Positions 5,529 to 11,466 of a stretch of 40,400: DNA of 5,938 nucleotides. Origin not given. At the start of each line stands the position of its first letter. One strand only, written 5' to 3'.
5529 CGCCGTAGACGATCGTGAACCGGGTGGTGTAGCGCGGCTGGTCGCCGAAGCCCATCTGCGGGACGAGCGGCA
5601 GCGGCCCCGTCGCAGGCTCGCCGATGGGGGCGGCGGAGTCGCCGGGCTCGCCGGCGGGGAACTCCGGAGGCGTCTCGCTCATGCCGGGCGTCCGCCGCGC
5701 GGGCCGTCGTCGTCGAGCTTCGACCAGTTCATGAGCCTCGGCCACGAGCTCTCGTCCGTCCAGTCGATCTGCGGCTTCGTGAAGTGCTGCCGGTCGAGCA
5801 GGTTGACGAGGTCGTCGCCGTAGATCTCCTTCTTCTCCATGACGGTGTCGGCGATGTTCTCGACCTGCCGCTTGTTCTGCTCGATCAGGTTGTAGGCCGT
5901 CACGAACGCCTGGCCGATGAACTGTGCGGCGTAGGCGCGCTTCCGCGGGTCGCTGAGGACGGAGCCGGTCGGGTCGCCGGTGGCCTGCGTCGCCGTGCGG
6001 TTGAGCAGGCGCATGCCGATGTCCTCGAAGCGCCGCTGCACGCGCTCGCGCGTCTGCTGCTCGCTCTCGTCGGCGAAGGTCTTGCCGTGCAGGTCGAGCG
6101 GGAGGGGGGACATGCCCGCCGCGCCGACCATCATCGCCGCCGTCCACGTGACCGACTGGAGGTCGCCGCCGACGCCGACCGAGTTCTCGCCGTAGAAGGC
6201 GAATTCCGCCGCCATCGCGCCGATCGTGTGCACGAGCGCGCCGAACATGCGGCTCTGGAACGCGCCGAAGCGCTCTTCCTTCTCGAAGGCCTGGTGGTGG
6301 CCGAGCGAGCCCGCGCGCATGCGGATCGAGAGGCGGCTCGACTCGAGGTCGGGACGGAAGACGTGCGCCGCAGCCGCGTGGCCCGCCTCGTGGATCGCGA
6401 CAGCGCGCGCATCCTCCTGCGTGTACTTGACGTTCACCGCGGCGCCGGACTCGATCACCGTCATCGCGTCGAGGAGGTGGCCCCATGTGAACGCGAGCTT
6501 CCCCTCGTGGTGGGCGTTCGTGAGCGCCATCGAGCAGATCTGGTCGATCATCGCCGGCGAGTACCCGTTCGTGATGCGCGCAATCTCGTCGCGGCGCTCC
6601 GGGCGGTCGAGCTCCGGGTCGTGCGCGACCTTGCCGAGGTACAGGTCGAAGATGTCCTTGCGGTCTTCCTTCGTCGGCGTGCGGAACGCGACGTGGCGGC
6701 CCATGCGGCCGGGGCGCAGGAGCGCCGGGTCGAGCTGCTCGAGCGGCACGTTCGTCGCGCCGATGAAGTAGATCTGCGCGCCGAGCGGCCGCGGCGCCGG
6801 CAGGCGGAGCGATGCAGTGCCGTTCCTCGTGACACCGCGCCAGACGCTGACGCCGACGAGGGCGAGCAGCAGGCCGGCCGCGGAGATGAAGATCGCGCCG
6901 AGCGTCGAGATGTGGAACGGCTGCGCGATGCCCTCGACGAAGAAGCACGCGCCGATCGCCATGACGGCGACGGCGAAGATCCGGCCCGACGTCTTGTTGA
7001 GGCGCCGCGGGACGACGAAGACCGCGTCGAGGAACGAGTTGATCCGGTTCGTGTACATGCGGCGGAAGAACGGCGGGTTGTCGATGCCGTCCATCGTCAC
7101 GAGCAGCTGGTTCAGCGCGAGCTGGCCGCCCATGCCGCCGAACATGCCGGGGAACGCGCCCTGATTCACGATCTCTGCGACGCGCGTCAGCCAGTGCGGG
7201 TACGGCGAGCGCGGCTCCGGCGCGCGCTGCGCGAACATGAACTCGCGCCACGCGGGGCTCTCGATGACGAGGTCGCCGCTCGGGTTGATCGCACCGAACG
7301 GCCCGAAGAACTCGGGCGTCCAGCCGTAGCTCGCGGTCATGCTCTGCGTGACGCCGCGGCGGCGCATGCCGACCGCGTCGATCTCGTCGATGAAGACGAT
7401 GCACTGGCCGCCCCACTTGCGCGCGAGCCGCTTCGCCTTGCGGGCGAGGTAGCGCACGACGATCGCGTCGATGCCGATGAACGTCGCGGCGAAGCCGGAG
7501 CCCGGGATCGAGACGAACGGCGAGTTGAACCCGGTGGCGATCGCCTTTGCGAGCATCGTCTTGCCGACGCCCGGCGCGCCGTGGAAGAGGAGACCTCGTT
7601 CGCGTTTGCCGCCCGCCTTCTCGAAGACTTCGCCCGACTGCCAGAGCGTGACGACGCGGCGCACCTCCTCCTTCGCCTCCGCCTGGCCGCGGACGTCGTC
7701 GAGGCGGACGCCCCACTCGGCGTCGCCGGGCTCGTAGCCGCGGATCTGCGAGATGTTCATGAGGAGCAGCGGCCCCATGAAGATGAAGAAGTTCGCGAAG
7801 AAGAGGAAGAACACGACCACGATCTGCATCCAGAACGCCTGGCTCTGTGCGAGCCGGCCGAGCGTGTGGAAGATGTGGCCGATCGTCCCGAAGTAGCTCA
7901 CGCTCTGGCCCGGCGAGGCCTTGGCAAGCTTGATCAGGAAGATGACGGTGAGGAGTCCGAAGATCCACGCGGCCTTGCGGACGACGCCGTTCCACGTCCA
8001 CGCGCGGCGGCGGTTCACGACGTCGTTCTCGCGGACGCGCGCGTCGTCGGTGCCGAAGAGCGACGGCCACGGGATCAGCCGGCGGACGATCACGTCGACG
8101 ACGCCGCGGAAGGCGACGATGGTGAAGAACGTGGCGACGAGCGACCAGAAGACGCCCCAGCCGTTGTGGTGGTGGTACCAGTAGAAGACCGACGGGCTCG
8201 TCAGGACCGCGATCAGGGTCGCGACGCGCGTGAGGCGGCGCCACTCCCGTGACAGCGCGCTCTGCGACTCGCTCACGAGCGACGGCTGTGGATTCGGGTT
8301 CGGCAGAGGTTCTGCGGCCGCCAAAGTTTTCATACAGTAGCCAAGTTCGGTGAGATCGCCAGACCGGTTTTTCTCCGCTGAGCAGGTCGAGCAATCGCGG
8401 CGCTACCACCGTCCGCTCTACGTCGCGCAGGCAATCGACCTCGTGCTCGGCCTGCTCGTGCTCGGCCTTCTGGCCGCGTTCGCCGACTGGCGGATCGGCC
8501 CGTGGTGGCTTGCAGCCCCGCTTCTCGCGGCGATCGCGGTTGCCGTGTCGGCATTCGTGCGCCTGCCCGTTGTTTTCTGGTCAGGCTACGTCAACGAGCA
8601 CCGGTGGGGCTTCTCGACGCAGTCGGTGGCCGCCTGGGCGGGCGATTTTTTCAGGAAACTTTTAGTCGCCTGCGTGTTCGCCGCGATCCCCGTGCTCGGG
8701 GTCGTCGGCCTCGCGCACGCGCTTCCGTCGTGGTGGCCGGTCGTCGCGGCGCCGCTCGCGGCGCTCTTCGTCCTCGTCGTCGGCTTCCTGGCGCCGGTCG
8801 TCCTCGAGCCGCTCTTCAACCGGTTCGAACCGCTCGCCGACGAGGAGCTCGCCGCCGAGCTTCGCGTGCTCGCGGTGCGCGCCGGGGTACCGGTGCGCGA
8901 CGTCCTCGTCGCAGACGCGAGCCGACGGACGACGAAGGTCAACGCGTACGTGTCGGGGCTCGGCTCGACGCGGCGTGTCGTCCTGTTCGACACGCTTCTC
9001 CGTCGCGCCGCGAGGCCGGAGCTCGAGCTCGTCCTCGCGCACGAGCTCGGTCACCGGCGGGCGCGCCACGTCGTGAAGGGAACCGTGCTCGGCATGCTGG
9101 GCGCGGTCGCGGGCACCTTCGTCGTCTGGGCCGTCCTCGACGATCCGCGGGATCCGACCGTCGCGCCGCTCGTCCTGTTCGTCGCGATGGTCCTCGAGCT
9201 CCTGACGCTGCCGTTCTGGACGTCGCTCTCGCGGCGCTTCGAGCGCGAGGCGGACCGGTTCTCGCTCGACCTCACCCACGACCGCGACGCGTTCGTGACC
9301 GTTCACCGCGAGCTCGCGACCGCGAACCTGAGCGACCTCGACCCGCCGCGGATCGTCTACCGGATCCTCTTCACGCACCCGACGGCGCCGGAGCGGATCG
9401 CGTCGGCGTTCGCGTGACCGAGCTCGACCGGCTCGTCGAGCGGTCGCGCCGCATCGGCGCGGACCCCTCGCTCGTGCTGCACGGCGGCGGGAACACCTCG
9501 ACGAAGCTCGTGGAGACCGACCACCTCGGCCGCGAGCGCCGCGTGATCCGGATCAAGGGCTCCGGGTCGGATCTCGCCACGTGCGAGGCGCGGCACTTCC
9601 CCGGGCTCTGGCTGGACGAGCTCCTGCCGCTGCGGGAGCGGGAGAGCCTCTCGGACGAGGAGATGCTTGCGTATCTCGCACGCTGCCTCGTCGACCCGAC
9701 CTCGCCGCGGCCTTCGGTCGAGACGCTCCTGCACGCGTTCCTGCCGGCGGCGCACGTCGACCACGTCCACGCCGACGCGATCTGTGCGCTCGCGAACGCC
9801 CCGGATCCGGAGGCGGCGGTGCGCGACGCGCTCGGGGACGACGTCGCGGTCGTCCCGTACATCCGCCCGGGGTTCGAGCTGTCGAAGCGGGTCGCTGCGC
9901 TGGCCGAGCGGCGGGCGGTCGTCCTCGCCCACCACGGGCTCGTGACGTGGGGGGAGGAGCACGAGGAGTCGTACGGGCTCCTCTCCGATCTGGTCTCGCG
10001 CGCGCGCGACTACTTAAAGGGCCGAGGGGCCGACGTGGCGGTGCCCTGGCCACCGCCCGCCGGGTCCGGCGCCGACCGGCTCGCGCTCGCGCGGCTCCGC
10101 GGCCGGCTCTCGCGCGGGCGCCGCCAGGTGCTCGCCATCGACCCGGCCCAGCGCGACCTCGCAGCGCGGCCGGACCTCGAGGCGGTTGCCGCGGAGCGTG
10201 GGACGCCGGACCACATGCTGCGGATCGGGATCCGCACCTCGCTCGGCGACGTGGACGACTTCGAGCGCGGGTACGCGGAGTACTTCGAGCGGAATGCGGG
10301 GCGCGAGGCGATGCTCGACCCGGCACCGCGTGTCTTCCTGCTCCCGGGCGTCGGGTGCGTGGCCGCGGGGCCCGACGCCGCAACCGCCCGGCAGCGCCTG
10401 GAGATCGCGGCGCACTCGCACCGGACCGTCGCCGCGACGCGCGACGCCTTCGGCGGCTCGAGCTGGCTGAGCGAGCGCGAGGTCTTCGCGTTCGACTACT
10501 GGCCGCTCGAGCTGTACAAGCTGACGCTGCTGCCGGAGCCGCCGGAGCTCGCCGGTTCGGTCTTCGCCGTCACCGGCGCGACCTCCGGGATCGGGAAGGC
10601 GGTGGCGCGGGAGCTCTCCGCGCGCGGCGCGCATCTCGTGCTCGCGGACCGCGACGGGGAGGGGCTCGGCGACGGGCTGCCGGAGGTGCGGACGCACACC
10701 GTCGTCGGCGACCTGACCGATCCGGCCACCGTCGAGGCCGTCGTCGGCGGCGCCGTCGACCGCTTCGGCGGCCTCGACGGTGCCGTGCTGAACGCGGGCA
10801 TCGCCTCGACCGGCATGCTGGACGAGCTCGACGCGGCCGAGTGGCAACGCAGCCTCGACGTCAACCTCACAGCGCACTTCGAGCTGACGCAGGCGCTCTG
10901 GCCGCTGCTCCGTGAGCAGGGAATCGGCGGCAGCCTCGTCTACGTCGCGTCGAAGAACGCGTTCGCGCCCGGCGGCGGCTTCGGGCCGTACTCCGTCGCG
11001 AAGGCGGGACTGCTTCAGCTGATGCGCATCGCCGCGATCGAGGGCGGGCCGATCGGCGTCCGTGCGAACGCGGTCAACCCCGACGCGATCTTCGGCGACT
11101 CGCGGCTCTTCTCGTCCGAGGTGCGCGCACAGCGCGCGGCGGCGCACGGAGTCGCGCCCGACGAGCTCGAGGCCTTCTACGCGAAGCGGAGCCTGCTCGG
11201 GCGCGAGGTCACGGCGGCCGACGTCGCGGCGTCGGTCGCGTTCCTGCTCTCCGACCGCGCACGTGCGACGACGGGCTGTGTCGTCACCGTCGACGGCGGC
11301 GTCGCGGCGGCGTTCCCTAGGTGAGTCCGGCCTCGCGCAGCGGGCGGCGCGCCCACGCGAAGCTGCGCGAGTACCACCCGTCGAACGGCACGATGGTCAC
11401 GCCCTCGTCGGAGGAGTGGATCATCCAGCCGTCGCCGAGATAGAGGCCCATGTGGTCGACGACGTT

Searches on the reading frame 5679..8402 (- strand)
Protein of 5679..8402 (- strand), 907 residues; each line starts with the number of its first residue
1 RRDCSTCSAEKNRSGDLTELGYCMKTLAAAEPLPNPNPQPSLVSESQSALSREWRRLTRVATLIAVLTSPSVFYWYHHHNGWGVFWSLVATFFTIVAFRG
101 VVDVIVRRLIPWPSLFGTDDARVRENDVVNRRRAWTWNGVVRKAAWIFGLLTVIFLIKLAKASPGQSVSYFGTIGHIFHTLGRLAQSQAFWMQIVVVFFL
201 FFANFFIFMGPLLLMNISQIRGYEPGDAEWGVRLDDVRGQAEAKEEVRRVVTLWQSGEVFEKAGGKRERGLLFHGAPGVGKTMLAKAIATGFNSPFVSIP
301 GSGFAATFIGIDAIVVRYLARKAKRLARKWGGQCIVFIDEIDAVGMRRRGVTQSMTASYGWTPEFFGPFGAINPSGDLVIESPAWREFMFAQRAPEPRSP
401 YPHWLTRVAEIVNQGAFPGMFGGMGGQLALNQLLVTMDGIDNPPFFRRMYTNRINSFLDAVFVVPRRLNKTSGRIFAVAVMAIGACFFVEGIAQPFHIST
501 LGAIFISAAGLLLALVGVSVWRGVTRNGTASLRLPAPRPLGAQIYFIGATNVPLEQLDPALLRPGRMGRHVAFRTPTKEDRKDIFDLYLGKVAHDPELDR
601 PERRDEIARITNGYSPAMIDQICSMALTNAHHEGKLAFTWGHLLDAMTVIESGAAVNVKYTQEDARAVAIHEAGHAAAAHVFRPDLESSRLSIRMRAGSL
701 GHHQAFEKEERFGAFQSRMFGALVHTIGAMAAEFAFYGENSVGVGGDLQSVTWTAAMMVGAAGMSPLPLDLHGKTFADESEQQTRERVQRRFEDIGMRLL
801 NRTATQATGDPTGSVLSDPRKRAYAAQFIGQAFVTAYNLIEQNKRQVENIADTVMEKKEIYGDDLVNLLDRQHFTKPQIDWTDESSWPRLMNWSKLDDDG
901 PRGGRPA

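Call 29: search_protein_families(library=pfam, proteins=[window:5679-8402:-], max_evalue=0.001)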
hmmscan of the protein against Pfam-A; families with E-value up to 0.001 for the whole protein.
window:5679-8402:- (907 aa): 4 families
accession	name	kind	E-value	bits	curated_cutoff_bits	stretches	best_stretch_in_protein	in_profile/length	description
PF00004.35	AAA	-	1.4e-23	84.2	21.2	1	271-349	1-74/131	ATPase family associated with various cellular activities (AAA)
PF01434.24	Peptidase_M41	-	4.8e-17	62.9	29.9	1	661-766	4-109/191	Peptidase family M41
PF17862.7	AAA_lid_3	-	7e-05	22.8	27.2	1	605-643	5-43/45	AAA+ lid domain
PF01435.24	Peptidase_M48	-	0.00081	19.7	20.3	0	637-730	38-131/186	Peptidase family M48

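Call 30: search_protein_families(library=ncbifam, proteins=[window:5679-8333:-], max_evalue=0.001)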
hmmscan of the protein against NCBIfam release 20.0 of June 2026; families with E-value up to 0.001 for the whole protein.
window:5679-8333:- (884 aa): 18 families
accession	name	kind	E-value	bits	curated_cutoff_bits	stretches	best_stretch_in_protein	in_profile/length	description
TIGR01241.2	FtsH_fam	equivalog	5.7e-67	226.8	600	2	521-841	301-597/598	ATP-dependent zinc metalloprotease FtsH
NF008004.0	PRK10733.1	equivalog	8.6e-39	133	1008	2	210-327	150-261/644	ATP-dependent zinc metalloprotease FtsH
NF003069.1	PRK03992.1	subfamily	3.2e-36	125.3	500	2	209-330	128-245/379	proteasome-activating nucleotidase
TIGR01242.2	TIGR01242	subfamily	3.9e-35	121.5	500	2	209-329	111-227/362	proteasome-activating nucleotidase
TIGR01243.1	CDC48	subfamily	4.7e-30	104.6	802.65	2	209-328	450-564/733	CDC48 family AAA ATPase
NF047747.1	PrtsmActNtasePan2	equivalog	6e-29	101.5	700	2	208-328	147-263/397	proteasome-activating nucleotidase Pan2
NF047748.1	PrtsmActNtasePan1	equivalog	1.7e-27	96.5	750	2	207-329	143-261/405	proteasome-activating nucleotidase Pan1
NF041006.2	cell_div_CdvC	equivalog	1.3e-20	73.6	650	2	209-321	100-210/370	cell division protein CdvC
TIGR03689.1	pup_AAA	equivalog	1.3e-16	60.5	504.75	2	210-331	180-310/512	proteasome ATPase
NF042959.1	IteA_antiphage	equivalog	4.9e-13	49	510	1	219-325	99-199/367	anti-phage ATPase IteA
NF003229.0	PRK04195.1-5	equivalog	1.2e-09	37.4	280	1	210-322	15-116/413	replication factor C large subunit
NF003226.0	PRK04195.1-1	equivalog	1.3e-06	27.6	588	1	211-324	13-114/405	replication factor C large subunit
NF003745.1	PRK05342.1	equivalog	2e-05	23.6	359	1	248-325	112-190/418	ATP-dependent Clp protease ATP-binding subunit ClpX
NF009883.0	PRK13341.1-4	equivalog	2.6e-05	22.3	668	1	244-319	54-122/729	AAA family ATPase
NF003228.0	PRK04195.1-4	equivalog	0.00026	20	456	1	211-333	13-123/502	replication factor C large subunit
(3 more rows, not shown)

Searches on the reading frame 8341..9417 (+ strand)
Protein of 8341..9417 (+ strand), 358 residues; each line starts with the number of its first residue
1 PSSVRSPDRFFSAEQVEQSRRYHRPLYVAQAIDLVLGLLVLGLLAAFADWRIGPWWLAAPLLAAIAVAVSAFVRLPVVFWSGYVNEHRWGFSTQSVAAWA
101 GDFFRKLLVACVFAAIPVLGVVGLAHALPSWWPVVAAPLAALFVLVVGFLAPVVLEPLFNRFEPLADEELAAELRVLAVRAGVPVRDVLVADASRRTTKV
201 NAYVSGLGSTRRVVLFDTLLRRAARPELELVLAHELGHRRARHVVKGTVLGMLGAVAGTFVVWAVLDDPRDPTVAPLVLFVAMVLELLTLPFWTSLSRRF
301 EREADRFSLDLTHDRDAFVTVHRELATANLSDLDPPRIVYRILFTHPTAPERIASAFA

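Call 27: search_protein_families(library=pfam, proteins=[window:8341-9417:+], max_evalue=0.001)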
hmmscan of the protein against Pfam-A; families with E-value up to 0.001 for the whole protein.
window:8341-9417:+ (358 aa): 2 families
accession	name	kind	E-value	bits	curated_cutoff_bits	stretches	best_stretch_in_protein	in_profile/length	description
PF01435.24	Peptidase_M48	-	1.8e-29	103.3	20.3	1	165-355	2-181/186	Peptidase family M48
PF16491.10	Peptidase_M48_N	-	2e-12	47.8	27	1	36-161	48-179/179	CAAX prenyl protease N-terminal, five membrane helices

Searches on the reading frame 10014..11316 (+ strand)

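Call 29: search_protein_families(library=pfam, proteins=[window:10014-11316:+], max_evalue=0.001)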
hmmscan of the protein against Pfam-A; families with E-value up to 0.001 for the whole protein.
window:10014-11316:+ (434 aa): 5 families
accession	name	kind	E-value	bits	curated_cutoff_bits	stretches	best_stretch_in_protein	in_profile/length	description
PF13561.12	adh_short_C2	-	4.1e-48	164.5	27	1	188-430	1-235/236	Enoyl-(Acyl carrier protein) reductase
PF00106.31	adh_short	-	1.3e-39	136.1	26.6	1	184-359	3-182/195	short chain dehydrogenase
PF08659.16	KR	-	4e-10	40.3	22.6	1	184-295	3-123/180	KR domain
PF13460.12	NAD_binding_10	-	0.00015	22.1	27.2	1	188-247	1-61/184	NAD(P)H-binding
PF01370.27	Epimerase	-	0.00018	21.5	20.9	1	186-245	3-61/240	NAD dependent epimerase/dehydratase family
